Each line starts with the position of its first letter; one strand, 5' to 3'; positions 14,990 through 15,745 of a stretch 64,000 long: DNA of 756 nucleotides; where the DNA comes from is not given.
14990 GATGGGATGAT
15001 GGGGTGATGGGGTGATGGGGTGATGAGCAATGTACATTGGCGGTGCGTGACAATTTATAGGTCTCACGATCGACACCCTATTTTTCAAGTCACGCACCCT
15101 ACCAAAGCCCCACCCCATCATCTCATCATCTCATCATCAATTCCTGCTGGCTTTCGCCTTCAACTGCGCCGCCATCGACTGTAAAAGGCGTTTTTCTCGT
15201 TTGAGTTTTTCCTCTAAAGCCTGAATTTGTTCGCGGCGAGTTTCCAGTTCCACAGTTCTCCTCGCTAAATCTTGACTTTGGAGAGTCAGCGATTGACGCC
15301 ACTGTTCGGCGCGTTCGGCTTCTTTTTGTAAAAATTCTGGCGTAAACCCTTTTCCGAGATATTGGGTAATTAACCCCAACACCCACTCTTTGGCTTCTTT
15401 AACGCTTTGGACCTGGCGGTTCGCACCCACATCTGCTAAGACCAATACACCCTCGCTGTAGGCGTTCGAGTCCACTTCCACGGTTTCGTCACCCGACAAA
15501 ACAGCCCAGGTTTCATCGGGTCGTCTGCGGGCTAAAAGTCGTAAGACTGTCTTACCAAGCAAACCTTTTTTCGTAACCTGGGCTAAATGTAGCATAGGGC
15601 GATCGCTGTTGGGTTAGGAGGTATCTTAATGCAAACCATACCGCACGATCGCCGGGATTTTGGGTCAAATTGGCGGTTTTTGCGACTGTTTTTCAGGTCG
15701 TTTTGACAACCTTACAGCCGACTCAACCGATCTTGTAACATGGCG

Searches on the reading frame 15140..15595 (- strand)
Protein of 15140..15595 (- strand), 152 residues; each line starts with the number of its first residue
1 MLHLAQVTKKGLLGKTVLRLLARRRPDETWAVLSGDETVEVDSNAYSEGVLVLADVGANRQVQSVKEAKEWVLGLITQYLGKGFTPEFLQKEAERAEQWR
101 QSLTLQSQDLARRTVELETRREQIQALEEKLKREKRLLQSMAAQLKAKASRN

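Call 86: search_protein_families(library=pfam, alignment_id=A5, max_evalue=0.00001)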
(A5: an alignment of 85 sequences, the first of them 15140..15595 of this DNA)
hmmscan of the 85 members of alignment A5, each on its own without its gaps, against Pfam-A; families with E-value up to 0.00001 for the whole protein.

A. member 1, window:15140-15595:- (152 aa): 0 families

B. families by the number of members that match (of 85 scanned): 117 families (the first 25 are shown)
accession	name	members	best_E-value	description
PF05685.18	Uma2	4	2e-44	Putative restriction endonuclease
PF13489.12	Methyltransf_23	4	1.2e-19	Methyltransferase domain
PF08241.18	Methyltransf_11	3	1.2e-25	Methyltransferase domain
PF02638.21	GHL10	3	3e-24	Glycosyl hydrolase-like 10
PF08242.18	Methyltransf_12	3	1.7e-15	Methyltransferase domain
PF08484.17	Methyltransf_14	2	9.3e-60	C-methyltransferase C-terminal domain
PF01797.21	Y1_Tnp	2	4.1e-44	Transposase IS200 like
PF13649.12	Methyltransf_25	2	5.5e-23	Methyltransferase domain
PF13847.12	Methyltransf_31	2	5.3e-20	Methyltransferase domain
PF03976.20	PPK2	1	2.4e-160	Polyphosphate kinase 2 (PPK2)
PF00133.28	tRNA-synt_1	1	1.3e-142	tRNA synthetases class I (I, L, M and V)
PF03055.21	RPE65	1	9.8e-127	Retinal pigment epithelial membrane protein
PF00146.26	NADHdh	1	3.3e-117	NADH dehydrogenase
PF01098.24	FTSW_RODA_SPOVE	1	4.6e-104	Cell cycle protein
PF02569.21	Pantoate_ligase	1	4.6e-100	Pantoate-beta-alanine ligase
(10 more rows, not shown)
